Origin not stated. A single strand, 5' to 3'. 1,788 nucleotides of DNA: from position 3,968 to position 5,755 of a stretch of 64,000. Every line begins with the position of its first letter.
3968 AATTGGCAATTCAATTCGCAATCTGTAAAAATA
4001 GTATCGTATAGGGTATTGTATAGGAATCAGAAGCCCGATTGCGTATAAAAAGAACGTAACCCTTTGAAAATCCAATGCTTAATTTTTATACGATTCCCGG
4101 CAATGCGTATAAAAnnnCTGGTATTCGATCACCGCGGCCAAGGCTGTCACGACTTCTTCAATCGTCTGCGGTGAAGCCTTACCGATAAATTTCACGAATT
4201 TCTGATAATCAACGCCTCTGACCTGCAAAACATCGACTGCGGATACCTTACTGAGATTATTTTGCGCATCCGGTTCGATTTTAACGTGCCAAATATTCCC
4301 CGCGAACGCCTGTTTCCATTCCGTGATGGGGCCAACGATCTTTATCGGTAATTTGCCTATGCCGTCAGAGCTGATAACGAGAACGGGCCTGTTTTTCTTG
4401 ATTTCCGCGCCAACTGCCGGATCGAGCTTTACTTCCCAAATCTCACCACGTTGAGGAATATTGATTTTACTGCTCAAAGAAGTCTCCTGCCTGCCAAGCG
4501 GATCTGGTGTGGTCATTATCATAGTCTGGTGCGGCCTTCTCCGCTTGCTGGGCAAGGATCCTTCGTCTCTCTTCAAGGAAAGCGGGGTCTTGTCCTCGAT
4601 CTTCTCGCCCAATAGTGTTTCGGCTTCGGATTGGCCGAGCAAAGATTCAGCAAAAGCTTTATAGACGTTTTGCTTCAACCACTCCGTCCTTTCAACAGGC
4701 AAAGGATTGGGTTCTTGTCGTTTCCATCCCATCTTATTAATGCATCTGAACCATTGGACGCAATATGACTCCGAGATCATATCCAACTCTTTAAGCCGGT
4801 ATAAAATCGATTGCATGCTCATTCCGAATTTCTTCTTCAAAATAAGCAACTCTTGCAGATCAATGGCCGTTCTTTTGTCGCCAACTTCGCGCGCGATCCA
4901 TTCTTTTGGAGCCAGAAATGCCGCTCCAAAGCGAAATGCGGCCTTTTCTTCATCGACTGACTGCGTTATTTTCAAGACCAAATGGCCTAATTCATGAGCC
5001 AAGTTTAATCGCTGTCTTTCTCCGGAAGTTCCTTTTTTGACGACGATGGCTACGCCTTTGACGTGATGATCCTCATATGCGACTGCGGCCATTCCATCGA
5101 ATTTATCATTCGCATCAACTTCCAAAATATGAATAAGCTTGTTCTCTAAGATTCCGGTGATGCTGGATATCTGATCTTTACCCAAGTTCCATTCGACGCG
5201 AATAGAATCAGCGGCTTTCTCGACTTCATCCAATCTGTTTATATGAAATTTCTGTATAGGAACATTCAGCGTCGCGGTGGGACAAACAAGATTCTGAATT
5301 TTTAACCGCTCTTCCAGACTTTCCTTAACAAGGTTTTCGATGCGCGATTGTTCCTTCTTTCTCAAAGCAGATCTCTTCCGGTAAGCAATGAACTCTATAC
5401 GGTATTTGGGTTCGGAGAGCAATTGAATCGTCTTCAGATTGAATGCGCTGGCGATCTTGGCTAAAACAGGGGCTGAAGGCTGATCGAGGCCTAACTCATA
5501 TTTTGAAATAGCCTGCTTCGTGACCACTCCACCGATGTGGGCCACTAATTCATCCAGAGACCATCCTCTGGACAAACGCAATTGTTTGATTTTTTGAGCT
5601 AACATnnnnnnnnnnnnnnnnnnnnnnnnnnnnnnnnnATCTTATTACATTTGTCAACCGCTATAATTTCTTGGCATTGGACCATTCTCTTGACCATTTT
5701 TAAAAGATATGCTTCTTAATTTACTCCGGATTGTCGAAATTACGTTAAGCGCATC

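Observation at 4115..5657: Single-polypeptide XRE-HTH / ImmA-IrrE metallopeptidase / MazF toxin fusion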

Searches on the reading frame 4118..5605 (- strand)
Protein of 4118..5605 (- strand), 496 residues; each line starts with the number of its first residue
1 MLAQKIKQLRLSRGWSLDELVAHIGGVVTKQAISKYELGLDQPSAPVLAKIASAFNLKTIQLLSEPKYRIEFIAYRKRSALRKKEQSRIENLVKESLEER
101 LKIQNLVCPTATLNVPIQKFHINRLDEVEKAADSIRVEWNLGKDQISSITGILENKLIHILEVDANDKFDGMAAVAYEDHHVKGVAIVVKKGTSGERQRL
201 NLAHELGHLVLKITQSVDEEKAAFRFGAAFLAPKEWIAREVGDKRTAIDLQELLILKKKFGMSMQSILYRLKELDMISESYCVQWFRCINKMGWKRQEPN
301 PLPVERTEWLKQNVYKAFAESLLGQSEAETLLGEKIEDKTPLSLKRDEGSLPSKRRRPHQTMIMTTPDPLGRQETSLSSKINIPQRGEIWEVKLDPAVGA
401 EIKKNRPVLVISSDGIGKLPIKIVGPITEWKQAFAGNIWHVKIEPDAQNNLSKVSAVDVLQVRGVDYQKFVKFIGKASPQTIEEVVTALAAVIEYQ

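Call 3: search_protein_families(library=pfam, proteins=[window:4118-5605:-], max_evalue=1)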
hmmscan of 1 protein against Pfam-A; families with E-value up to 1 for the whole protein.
window:4118-5605:- (496 aa): 5 families
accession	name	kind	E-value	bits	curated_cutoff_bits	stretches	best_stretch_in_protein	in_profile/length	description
PF02452.23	PemK_toxin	-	1.4e-22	80.4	23.1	1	385-492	1-108/109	PemK-like, MazF-like toxin of type II toxin-antitoxin system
PF01381.28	HTH_3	-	2.8e-11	43.7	23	1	6-58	1-51/55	Helix-turn-helix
PF06114.19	Peptidase_M78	-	1.3e-10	41.6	22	1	183-272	27-123/123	IrrE N-terminal-like domain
PF12844.13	HTH_19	-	5e-07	30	30.2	1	4-62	2-58/64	Helix-turn-helix domain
PF13560.12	HTH_31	-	8.1e-07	29.7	27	1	2-57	2-56/64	Helix-turn-helix domain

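Call 4: search_protein_families(library=ncbifam, proteins=[window:4118-5605:-], max_evalue=1)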
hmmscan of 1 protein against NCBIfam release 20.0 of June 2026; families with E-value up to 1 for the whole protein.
window:4118-5605:- (496 aa): 13 families
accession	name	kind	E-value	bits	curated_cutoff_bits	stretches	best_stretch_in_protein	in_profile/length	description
NF052239.1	antitox_spr1629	equivalog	4.9e-27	95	335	1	4-299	5-318/377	spr1629 family repressor/antitoxin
NF052489.1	TAtMazFAgrob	equivalog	5.8e-10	39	150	1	381-494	3-116/118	type II toxin-antitoxin system toxin MazF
NF041951.1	phage_RstR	subfamily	1.2e-07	32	80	1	2-94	3-97/108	RstR family transcriptional repressor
NF007320.0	PRK09812.1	equivalog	3e-07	30.5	129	1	385-494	8-116/116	type II toxin-antitoxin system ChpB family toxin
NF047948.1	male_kill_WMK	equivalog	3.8e-07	29.9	300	1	2-98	6-93/300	WO male-killing family protein Wmk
NF003162.0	PRK04140.1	equivalog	0.0005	19.2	263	1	4-93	129-210/317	transcriptional regulator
NF006015.0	PRK08154.1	subfamily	0.0034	16.6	204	1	2-99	31-124/314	anaerobic benzoate catabolism transcriptional regulator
NF041575.1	antitoxPezA_Strep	equivalog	0.016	15.2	290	1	1-67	1-65/158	type II toxin-antitoxin system antitoxin PezA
TIGR03830.1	CxxCG_CxxCG_HTH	subfamily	0.03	14.1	61.8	1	3-46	67-108/127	type II TA system antitoxin MqsA family protein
NF007386.0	PRK09907.1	equivalog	0.039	13.9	120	1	383-485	6-102/111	endoribonuclease MazF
TIGR00270.2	TIGR00270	equivalog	0.04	13.7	110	1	3-67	77-139/159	multiprotein bridging factor aMBF1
NF045575.1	cas6_csf5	equivalog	0.054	13.4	150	1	60-112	104-159/221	type IV CRISPR-associated endonuclease Csf5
NF040643.1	S6_alt_immun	equivalog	0.061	13.8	30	0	130-162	39-71/78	pyocin S6 family toxin immunity protein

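Call 5: search_protein_families(library=padloc, proteins=[window:4118-5605:-], max_evalue=1)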
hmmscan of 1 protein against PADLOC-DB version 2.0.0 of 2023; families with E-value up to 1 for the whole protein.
window:4118-5605:- (496 aa): 18 families
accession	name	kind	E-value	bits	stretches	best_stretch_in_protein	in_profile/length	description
PDLC03954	RmrA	-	4.2e-40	135.8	1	3-312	12-330/380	-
PDLC03947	RmrA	-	1.5e-39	134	1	2-314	12-332/383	-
PDLC03951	RmrA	-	6.8e-38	128.7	1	3-326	10-339/400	-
PDLC03949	RmrA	-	1.3e-35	121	1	4-333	5-323/363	-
PDLC03944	RmrA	-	7e-34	115.5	1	4-326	9-337/384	-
PDLC03948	RmrA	-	2.9e-32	110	1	3-317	10-334/397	-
PDLC03952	RmrA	-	5.9e-32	109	1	3-324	24-356/395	-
PDLC03953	RmrA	-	4.6e-30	103.1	1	4-326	8-335/373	-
PDLC03943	RmrA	-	7.6e-29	98.9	1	6-314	7-314/370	-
PDLC03945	RmrA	-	2.7e-28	97.2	1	4-299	5-318/394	-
PDLC03956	RmrA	-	2.9e-25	87.1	1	3-300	10-312/399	-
PDLC03955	RmrA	-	1.2e-24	85.3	1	12-307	31-322/371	-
PDLC03946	RmrA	-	6e-24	82.4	1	25-316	25-309/357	-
PDLC03950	RmrA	-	2.5e-20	70.8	1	28-307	27-311/369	-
PDLC04141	capP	-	1.1e-10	39.4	1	153-275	28-154/242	capP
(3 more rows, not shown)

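Call 6: find_homologous_proteins(query=window:4118-5605:-, max_evalue=0.00001)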
Query window:4118-5605:- (496 aa): 969 proteins with E <= 0.00001 among 8000 candidates; the best 120 are listed.
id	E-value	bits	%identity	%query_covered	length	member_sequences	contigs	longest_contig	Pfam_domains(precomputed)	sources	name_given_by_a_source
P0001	1.3e-218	745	96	72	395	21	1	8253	PF12844.14,PF01381.29,PF06114.20,PF13560.13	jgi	jgi:Zn-dependent peptidase ImmA (M78 family)/DNA-binding XRE family transcriptional regulator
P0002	3.4e-206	704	91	72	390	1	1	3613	PF12844.14,PF01381.29,PF06114.20,PF13560.13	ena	-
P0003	5.7e-199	680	88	70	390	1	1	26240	PF12844.14,PF01381.29,PF06114.20,PF13560.13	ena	-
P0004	5.8e-199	680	88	70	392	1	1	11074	PF12844.14,PF01381.29,PF06114.20,PF13560.13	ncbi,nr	ncbi:MAG: XRE family transcriptional regulator [Candidatus Omnitrophica bacterium]|nr:XRE family tra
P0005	5.9e-199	680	88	70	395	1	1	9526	PF12844.14,PF01381.29,PF06114.20,PF13560.13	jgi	-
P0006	6.2e-199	680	86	72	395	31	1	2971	PF12844.14,PF01381.29,PF06114.20,PF13560.13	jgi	jgi:Zn-dependent peptidase ImmA (M78 family)/DNA-binding XRE family transcriptional regulator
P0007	7.7e-199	679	86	72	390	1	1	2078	PF12844.14,PF01381.29,PF06114.20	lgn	-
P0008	9.7e-199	679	87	72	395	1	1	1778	PF12844.14,PF01381.29,PF06114.20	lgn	-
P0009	6.2e-198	677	86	72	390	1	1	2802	PF12844.14,PF01381.29,PF06114.20,PF13560.13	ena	-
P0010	4.7e-197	674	86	72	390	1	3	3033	PF01381.29,PF06114.20,PF13560.13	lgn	-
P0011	5.3e-197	673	86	72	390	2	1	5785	PF12844.14,PF01381.29,PF06114.20,PF13560.13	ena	-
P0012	1.6e-196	672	85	72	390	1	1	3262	PF12844.14,PF01381.29,PF06114.20,PF13560.13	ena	-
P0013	4.9e-196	670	86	72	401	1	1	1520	PF01381.29,PF06114.20,PF13560.13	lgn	-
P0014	1.7e-194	665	85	72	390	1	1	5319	PF12844.14,PF01381.29,PF06114.20,PF13560.13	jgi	-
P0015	1.2e-189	649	82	72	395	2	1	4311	PF12844.14,PF01381.29,PF06114.20,PF13560.13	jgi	-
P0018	1.3e-174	600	75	72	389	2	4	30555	PF12844.14,PF01381.29,PF06114.20,PF13560.13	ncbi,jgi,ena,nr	ncbi:MAG: XRE family transcriptional regulator [Candidatus Omnitrophica bacterium]|nr:XRE family tra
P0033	6.1e-129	449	59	70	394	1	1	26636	PF12844.14,PF01381.29,PF06114.20,PF13560.13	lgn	-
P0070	9.8e-110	386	52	69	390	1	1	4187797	PF12844.14,PF01381.29,PF06114.20,PF13560.13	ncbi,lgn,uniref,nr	ncbi:helix-turn-helix domain-containing protein [Anthocerotibacter panamensis]|uniref:helix-turn-hel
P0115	9.6e-107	376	49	72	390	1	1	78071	PF12844.14,PF01381.29,PF06114.20,PF13560.13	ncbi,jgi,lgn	ncbi:MAG TPA: XRE family transcriptional regulator [Armatimonadota bacterium]|jgi:transcriptional re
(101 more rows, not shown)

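Call 8: find_encoding_contigs(protein=P0001, flank=5000, max_places=6)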
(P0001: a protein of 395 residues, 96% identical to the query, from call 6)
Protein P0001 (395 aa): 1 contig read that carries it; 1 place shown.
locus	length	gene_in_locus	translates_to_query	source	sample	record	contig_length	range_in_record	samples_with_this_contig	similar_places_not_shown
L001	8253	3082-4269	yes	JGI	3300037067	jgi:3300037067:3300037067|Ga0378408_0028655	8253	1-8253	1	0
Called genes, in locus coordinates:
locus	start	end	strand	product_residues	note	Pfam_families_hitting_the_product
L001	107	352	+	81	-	-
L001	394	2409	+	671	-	PF00239:Resolvase, PF07508:Recombinase (weak), PF13408:Zn_ribbon_recom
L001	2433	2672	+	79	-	PF01541:GIY-YIG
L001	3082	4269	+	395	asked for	PF01381:HTH_3, PF12844:HTH_19 (faint), PF13560:HTH_31 (weak), PF06114:Peptidase_M78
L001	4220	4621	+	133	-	PF02452:PemK_toxin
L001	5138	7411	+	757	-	PF10101:DUF2339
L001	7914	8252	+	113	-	?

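Call 17: find_related_loci(query=window:4118-5605:-, collection=genome_contigs, flank=4000)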
Query window:4118-5605:- (496 aa) in genome_contigs; peptide patterns used: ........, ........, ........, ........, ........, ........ (x = any residue, [..] = any of these).
55 stretches matched a pattern; 5 encode a relative of the query (tblastn E <= 1e-3); 4 distinct loci.
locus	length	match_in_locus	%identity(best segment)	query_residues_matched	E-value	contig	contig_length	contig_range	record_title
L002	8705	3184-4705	88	1-496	0e+0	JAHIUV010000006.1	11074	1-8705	MAG: Candidatus Omnitrophota bacterium isolate MM_PC_MetaG.mb.37 MM_PC_MetaG.mb.37_k141_32945, whole genome shotgun sequ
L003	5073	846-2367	86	1-496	0e+0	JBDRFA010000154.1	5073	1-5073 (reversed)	MAG: Candidatus Omnitrophota bacterium isolate MEGAHIT-group-1.343 k141_6739226, whole genome shotgun sequence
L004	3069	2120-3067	89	1-316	0e+0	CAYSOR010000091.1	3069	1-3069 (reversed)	MAG TPA_asm: uncultured Gammaproteobacteria bacterium isolate binchicken_co266_188 genome assembly, contig: NODE_86183_l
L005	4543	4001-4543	91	1-181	5e-107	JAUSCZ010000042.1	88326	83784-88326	MAG: Candidatus Omnitrophota bacterium isolate E14_concoct.bin.43 E14_k141_1837752, whole genome shotgun sequence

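Call 24: search_protein_representatives(protein=window:4118-5605:-)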
Query: 496 residues. Proteins with E-value up to 0.001 (for the whole library): 6225; up to 1e-10: 2940; up to 1e-30: 577. The best 150 are listed.
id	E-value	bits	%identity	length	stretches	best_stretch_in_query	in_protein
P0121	5.0e-104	365.2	50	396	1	2-357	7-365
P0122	1.1e-102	360.8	49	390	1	1-347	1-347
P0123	8.3e-100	351.3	48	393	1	1-347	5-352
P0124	2.4e-99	349.8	47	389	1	1-356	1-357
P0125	1.7e-98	347.0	50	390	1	1-338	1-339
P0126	3.8e-96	339.2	46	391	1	2-356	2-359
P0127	5.8e-95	335.3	51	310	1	1-307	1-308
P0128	7.6e-94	331.6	44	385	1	4-356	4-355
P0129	1.2e-93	331.0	47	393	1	1-358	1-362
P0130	1.7e-92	327.2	47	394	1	1-336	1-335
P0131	9.3e-91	321.5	48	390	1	4-335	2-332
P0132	2.1e-90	320.3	45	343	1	1-344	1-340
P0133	1.2e-88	314.5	45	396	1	2-356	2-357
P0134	2.1e-88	313.7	45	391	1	1-348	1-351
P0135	2.7e-88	313.3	43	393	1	3-357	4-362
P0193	8.1e-58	212.9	32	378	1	1-357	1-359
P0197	3.4e-56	207.5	35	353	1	1-338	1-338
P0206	7.6e-54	199.8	38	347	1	1-337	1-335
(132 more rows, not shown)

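Call 28: find_encoding_contigs(protein=P0018, flank=2500, max_places=3)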
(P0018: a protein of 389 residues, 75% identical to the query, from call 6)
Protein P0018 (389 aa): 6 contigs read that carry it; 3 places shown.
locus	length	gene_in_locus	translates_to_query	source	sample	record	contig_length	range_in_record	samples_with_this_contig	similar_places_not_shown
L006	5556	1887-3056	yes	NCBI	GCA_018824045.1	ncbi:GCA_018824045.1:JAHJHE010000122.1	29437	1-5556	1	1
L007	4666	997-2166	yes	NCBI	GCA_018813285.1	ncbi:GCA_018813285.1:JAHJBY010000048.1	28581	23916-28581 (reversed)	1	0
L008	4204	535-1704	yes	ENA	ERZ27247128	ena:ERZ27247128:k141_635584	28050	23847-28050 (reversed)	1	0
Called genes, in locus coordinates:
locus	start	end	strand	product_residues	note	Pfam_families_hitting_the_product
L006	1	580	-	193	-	PF20042:DUF6444, PF13005:zf-IS66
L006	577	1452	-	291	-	PF14236:DruA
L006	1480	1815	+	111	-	PF00872:Transposase_mut (weak)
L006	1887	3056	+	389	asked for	PF01381:HTH_3, PF12844:HTH_19 (weak), PF13560:HTH_31 (weak), PF06114:Peptidase_M78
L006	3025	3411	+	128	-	PF02452:PemK_toxin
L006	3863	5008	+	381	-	PF13173:AAA_14, PF13635:DUF4143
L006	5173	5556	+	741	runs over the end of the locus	-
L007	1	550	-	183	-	PF14236:DruA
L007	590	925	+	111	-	PF00872:Transposase_mut (weak)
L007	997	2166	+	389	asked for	PF01381:HTH_3, PF12844:HTH_19 (weak), PF13560:HTH_31 (weak), PF06114:Peptidase_M78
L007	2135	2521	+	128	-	PF02452:PemK_toxin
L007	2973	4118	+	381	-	PF13173:AAA_14, PF13635:DUF4143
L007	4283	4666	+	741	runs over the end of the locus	-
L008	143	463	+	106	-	PF00872:Transposase_mut (weak)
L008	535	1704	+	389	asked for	PF01381:HTH_3, PF12844:HTH_19 (weak), PF13560:HTH_31 (weak), PF06114:Peptidase_M78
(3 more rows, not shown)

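Call 29: find_encoding_contigs(protein=P0033, flank=2500, max_places=2)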
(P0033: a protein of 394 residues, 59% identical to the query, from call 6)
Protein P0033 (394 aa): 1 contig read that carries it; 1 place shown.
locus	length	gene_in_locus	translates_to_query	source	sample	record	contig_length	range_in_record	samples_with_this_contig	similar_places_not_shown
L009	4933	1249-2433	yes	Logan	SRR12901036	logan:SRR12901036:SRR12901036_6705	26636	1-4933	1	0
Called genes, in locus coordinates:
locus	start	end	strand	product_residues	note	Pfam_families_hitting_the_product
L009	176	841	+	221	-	-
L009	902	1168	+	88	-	PF00589:Phage_integrase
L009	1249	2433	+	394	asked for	PF01381:HTH_3, PF12844:HTH_19 (weak), PF13560:HTH_31 (weak), PF06114:Peptidase_M78 (weak)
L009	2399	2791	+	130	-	PF02452:PemK_toxin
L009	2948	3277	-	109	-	PF00893:Multi_Drug_Res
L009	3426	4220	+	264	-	PF13385:Laminin_G_3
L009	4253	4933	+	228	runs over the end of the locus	PF00149:Metallophos, PF06874:FBPase_2 (faint)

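Call 30: find_encoding_contigs(protein=P0070, flank=2500, max_places=2)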
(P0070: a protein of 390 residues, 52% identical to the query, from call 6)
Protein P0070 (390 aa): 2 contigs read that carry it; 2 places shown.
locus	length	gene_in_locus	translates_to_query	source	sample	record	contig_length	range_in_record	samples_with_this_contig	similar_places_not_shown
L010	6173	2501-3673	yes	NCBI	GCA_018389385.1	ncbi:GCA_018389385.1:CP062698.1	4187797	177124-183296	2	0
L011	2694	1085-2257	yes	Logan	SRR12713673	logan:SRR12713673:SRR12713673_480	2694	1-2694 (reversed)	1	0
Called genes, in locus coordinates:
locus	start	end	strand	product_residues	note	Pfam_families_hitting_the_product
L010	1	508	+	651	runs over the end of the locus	PF16177:ACAS_N, PF00501:AMP-binding, PF13193:AMP-binding_C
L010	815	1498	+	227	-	-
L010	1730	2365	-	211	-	PF18144:SMODS, PF21654:DncV-like_NTFase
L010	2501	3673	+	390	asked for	PF01381:HTH_3, PF12844:HTH_19 (weak), PF13560:HTH_31, PF06114:Peptidase_M78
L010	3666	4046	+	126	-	PF02452:PemK_toxin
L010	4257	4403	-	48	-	-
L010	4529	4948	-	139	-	PF00293:NUDIX, PF14815:NUDIX_4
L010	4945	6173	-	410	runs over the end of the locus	PF06838:Met_gamma_lyase, PF01053:Cys_Met_Meta_PP (weak)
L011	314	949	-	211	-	PF18144:SMODS, PF21654:DncV-like_NTFase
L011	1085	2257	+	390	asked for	PF01381:HTH_3, PF12844:HTH_19 (weak), PF13560:HTH_31, PF06114:Peptidase_M78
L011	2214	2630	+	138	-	PF02452:PemK_toxin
